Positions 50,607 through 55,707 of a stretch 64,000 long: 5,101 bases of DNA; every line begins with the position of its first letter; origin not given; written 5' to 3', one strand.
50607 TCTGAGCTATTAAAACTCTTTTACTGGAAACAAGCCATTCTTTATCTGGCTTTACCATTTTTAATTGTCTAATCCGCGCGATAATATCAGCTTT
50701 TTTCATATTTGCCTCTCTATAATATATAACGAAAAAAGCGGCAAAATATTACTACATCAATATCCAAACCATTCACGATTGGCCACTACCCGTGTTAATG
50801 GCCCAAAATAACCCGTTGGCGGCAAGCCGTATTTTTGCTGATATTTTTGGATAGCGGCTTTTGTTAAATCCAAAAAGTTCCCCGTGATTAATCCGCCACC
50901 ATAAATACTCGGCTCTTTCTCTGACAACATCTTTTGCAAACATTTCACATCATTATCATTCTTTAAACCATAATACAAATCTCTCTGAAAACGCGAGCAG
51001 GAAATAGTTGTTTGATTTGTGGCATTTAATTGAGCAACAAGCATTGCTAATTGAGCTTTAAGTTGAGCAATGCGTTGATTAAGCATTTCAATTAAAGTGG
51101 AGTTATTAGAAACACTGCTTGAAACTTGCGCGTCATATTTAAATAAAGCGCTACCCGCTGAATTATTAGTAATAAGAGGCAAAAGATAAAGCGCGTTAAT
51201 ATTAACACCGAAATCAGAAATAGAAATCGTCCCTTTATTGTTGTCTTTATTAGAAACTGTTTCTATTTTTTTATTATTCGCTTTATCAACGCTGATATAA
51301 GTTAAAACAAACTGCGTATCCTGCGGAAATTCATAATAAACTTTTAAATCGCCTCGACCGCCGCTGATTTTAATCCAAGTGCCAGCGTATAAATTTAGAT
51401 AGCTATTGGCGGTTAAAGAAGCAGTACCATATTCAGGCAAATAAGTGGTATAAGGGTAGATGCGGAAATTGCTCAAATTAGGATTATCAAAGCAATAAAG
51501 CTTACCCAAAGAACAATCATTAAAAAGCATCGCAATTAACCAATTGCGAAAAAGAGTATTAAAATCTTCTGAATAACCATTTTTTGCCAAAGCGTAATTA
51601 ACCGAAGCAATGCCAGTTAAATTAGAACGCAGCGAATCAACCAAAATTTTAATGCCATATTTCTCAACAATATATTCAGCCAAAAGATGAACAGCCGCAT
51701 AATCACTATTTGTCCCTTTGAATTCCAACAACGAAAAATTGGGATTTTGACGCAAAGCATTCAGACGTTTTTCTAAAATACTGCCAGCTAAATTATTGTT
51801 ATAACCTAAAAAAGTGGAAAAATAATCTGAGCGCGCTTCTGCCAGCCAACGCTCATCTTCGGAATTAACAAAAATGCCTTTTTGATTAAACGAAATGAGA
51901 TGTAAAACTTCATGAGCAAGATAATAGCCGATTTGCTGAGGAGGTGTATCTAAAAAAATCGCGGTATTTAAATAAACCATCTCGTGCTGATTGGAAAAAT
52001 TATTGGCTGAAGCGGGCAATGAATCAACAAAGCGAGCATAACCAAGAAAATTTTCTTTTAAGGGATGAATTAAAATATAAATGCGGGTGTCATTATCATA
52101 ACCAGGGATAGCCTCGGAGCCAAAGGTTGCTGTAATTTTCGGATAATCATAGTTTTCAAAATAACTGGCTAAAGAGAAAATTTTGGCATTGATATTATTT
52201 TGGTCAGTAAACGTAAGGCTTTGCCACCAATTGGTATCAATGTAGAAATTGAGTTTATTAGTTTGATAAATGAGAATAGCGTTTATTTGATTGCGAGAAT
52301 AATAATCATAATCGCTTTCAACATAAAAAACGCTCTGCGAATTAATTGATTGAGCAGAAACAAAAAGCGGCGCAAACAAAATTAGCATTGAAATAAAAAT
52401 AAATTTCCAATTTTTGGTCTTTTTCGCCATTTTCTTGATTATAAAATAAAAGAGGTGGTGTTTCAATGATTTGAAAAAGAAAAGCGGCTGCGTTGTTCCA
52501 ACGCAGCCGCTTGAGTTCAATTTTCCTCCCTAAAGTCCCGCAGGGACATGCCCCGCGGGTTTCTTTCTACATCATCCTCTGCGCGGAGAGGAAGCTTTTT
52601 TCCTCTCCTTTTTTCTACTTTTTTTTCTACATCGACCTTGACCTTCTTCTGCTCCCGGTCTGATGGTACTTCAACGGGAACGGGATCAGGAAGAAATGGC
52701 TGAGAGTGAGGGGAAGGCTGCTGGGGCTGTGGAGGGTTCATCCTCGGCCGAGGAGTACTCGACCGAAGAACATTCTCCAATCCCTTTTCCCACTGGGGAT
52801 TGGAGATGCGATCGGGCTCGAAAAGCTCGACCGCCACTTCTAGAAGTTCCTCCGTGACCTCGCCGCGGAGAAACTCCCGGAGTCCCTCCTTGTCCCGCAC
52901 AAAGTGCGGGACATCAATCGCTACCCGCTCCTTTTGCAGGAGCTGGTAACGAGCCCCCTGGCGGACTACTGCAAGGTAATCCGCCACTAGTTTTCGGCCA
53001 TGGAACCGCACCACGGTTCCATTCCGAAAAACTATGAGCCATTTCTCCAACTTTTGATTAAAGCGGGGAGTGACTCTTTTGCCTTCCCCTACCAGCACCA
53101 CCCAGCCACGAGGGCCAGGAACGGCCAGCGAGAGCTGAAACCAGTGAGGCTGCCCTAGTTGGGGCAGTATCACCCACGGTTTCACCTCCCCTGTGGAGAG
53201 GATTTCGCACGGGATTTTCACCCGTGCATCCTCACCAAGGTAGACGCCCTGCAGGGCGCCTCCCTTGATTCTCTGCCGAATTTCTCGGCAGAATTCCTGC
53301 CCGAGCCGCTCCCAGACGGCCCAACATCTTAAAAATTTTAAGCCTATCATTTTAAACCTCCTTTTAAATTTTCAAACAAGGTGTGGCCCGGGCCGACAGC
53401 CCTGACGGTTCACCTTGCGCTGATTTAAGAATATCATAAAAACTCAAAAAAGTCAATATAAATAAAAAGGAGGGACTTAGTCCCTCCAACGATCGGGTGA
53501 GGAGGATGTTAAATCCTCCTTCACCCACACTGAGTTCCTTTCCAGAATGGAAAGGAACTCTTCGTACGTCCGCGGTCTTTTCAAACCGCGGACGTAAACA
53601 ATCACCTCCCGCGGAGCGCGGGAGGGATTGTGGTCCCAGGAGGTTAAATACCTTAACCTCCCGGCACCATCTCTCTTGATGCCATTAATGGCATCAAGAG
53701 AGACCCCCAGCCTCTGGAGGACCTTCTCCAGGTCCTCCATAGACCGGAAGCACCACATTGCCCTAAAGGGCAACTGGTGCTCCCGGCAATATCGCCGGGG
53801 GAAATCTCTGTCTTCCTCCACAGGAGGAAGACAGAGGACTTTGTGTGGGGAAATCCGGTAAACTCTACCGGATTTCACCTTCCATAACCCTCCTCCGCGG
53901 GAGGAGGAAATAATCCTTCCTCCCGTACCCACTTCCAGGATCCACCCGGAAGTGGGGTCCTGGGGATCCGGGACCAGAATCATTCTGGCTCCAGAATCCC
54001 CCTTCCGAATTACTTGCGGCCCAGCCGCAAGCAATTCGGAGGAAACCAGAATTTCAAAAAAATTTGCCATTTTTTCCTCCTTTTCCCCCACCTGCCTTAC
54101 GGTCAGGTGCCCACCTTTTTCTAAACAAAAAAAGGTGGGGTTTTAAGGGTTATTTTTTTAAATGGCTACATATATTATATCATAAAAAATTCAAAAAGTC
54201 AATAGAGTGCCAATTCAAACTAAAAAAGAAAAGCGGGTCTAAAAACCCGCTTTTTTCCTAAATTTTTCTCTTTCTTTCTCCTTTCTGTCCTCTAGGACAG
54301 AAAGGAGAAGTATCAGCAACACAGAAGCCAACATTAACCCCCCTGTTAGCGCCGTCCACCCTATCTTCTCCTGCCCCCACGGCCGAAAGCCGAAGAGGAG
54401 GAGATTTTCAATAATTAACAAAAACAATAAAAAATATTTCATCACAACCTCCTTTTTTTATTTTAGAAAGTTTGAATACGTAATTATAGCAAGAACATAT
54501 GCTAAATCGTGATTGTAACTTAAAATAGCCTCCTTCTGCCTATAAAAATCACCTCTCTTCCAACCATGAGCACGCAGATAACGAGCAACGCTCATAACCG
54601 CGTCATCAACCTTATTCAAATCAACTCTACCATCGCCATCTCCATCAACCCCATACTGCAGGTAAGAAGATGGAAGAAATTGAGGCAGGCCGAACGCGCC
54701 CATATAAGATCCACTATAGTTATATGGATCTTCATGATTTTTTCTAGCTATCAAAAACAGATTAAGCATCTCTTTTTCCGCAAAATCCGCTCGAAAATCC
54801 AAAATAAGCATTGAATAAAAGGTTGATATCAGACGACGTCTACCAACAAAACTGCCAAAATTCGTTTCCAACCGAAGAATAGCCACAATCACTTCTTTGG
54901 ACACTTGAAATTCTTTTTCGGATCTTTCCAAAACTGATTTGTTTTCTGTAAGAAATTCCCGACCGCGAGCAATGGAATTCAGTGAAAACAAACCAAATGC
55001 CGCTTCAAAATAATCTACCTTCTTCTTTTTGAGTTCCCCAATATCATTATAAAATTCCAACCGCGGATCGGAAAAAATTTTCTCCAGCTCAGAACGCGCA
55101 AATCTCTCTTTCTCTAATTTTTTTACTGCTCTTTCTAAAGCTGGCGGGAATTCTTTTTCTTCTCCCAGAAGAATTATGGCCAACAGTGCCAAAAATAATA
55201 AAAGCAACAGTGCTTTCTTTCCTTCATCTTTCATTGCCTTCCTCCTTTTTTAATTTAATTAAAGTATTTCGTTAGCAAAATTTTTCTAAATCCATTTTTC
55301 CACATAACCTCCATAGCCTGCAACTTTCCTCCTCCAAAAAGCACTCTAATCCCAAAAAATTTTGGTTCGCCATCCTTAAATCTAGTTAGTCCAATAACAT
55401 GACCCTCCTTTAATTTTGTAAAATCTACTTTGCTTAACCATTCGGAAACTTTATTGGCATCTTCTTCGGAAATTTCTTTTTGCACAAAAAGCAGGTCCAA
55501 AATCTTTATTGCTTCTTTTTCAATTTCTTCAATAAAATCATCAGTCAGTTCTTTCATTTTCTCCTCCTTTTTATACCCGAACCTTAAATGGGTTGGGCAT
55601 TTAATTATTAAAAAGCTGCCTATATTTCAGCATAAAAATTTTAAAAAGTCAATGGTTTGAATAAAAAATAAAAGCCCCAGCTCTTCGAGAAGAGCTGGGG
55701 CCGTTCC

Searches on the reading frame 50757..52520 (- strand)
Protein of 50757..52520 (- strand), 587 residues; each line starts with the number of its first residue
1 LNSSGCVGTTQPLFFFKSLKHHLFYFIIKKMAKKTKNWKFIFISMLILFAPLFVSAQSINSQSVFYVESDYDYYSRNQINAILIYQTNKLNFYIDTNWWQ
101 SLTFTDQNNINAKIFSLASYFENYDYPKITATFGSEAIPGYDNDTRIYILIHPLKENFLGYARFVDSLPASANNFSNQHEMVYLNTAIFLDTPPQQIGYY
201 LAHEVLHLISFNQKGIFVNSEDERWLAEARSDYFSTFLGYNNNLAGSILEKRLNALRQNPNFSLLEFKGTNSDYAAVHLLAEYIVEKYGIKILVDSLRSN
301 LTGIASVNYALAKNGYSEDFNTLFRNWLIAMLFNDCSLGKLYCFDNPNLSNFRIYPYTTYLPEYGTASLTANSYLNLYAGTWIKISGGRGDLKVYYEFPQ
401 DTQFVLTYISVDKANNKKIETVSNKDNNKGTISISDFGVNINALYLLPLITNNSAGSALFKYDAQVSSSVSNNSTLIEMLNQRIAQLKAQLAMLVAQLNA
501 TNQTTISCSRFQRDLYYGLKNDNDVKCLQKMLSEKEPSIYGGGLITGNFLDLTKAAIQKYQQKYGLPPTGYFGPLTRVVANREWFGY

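Call 7: search_protein_families(library=pfam, proteins=[window:50757-52520:-], max_evalue=0.01)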
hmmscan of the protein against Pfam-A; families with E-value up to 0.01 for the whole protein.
window:50757-52520:- (587 aa): 1 family
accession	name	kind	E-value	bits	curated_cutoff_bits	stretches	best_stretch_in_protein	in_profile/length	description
PF01471.23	PG_binding_1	-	1.1e-10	41.9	23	1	522-577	2-54/57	Putative peptidoglycan binding domain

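Call 78: search_protein_families(library=phrogs, proteins=[window:50757-52520:-], max_evalue=0.001)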
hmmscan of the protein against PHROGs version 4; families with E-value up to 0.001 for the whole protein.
window:50757-52520:- (587 aa): 0 families

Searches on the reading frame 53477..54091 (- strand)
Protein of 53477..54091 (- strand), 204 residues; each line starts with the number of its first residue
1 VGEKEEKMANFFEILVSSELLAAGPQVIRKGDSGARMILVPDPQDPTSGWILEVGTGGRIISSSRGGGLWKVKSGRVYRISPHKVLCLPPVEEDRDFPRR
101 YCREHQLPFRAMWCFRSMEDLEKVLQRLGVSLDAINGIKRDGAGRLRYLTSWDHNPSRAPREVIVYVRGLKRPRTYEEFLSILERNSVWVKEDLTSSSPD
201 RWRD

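Call 7: search_protein_families(library=pfam, proteins=[window:53477-54091:-], max_evalue=0.01)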
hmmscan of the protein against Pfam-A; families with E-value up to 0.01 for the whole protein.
window:53477-54091:- (204 aa): 0 families

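Call 46: find_homologous_proteins(query=window:53477-54070:-, max_evalue=0.001)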
Query window:53477-54070:- (197 aa): 1 proteins with E <= 0.001 among 183 candidates.
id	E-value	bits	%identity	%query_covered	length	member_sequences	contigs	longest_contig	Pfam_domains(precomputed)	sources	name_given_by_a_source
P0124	8.2e-111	386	100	85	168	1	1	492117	-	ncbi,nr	ncbi:MAG: hypothetical protein N2692_00325 [Patescibacteria group bacterium]|nr:hypothetical protein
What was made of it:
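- Tried and rejected: It has no homologues, so it gave no further context (call 46).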

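Call 78: search_protein_families(library=phrogs, proteins=[window:53477-54070:-], max_evalue=0.001)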
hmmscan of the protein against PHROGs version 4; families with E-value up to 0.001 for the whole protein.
window:53477-54070:- (197 aa): 0 families

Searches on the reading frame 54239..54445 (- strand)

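Call 7: search_protein_families(library=pfam, proteins=[window:54239-54445:-], max_evalue=0.01)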
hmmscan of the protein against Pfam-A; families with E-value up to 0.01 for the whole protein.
window:54239-54445:- (68 aa): 2 families
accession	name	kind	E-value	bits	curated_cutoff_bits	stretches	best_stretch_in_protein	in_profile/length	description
PF23778.1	Phage_holin_2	-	0.00078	20.1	32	1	5-51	5-52/92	Putative phage holin family 2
PF06785.16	UPF0242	-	0.0067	16.9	33.5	1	11-65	12-68/194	Uncharacterised protein family (UPF0242) N-terminus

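Call 78: search_protein_families(library=phrogs, proteins=[window:54239-54445:-], max_evalue=0.001)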
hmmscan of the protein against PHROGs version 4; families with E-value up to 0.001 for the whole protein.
window:54239-54445:- (68 aa): 0 families

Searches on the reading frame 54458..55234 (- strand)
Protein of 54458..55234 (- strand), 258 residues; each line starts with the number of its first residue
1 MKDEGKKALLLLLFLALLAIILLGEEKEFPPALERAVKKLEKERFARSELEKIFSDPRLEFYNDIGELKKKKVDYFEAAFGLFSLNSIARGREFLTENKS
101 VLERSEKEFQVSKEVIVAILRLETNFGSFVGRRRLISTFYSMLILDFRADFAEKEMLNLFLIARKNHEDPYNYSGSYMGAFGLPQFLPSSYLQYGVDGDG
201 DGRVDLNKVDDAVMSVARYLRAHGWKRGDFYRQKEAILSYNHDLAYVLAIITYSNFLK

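Call 7: search_protein_families(library=pfam, proteins=[window:54458-55234:-], max_evalue=0.01)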
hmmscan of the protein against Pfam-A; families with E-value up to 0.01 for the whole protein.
window:54458-55234:- (258 aa): 1 family
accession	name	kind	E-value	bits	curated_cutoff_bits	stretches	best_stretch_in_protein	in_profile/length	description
PF13406.11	SLT_2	-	2e-52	178.7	24.3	1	32-229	5-205/292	Transglycosylase SLT domain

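Call 78: search_protein_families(library=phrogs, proteins=[window:54458-55234:-], max_evalue=0.001)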
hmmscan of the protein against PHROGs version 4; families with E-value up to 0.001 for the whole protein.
window:54458-55234:- (258 aa): 0 families

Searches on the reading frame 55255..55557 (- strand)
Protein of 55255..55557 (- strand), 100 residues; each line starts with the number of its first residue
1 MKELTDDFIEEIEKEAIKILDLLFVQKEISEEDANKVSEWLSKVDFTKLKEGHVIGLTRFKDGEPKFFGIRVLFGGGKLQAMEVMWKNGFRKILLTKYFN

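Call 7: search_protein_families(library=pfam, proteins=[window:55255-55557:-], max_evalue=0.01)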
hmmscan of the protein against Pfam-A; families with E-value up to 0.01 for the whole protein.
window:55255-55557:- (100 aa): 0 families

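Call 9: find_encoding_contigs(protein=window:55255-55557:-, flank=3000, max_places=10)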
Protein window:55255-55557:- (100 aa): no gene with exactly this product is on record in the collection.

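Call 10: find_homologous_proteins(query=window:55255-55557:-)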
Query window:55255-55557:- (100 aa): 3 proteins with E <= 0.001 among 4 candidates.
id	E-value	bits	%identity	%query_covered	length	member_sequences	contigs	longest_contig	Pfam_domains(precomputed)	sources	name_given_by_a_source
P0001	5.6e-58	211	100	100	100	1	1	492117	-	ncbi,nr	ncbi:MAG: hypothetical protein N2692_00335 [Patescibacteria group bacterium]|nr:hypothetical protein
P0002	1.5e-47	178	83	99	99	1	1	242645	-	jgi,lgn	jgi:hypothetical protein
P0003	5.0e-44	166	78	99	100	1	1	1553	-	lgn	-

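Call 11: find_encoding_contigs(protein=P0002, flank=5000, max_places=6)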
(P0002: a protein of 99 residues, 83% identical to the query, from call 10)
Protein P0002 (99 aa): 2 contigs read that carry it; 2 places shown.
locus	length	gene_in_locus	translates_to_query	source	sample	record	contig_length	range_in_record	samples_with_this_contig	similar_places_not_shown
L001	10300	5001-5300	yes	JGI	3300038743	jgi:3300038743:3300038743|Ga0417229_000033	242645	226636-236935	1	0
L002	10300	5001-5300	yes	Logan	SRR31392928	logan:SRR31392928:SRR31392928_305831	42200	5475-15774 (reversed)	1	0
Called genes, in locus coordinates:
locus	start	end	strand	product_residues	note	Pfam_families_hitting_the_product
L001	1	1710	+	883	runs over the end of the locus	PF02861:Clp_N, PF23569:NBD_SMAX1, PF00004:AAA, PF17871:AAA_lid_9, PF00004:AAA, PF07724:AAA_2, PF07728:AAA_5, PF10431:ClpB_D2-small, +7 more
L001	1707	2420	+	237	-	-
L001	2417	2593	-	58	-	-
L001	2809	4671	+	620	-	PF01471:PG_binding_1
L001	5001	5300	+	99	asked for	-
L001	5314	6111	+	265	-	PF13406:SLT_2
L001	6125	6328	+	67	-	-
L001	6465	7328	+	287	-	-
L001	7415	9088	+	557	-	PF01471:PG_binding_1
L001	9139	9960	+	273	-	-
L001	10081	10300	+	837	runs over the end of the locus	PF04932:Wzy_C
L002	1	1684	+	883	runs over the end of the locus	PF02861:Clp_N, PF23569:NBD_SMAX1, PF00004:AAA, PF17871:AAA_lid_9, PF00004:AAA, PF07724:AAA_2, PF07728:AAA_5, PF10431:ClpB_D2-small, +7 more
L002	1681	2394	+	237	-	-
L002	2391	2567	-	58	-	-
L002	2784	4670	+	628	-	PF01471:PG_binding_1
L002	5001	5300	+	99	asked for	-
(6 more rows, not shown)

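Call 12: find_encoding_contigs(protein=P0003, flank=5000, max_places=6)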
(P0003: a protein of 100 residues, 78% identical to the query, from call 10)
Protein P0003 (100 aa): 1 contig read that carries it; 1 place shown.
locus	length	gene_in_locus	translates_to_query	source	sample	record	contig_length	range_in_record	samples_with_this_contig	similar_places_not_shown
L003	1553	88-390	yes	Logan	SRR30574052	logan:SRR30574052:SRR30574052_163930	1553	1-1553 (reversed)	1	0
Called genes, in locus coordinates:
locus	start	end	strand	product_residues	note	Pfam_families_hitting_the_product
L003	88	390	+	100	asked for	-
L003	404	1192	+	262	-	PF13406:SLT_2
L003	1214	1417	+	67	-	-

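Call 13: find_encoding_contigs(protein=P0001, flank=5000, max_places=6)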
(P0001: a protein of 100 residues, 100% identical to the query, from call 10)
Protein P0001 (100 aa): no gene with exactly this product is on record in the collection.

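Call 26: find_related_loci(query=A2, collection=genome_contigs, flank=4000)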
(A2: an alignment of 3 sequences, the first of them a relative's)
Query A2 (100 aa) in genome_contigs; peptide patterns used: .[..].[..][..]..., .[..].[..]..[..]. (x = any residue, [..] = any of these).
600 stretches matched a pattern, but none encodes a relative of the query by tblastn (E <= 1e-3).

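Call 78: search_protein_families(library=phrogs, proteins=[window:55255-55557:-], max_evalue=0.001)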
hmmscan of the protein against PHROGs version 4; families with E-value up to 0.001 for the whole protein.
window:55255-55557:- (100 aa): 0 families
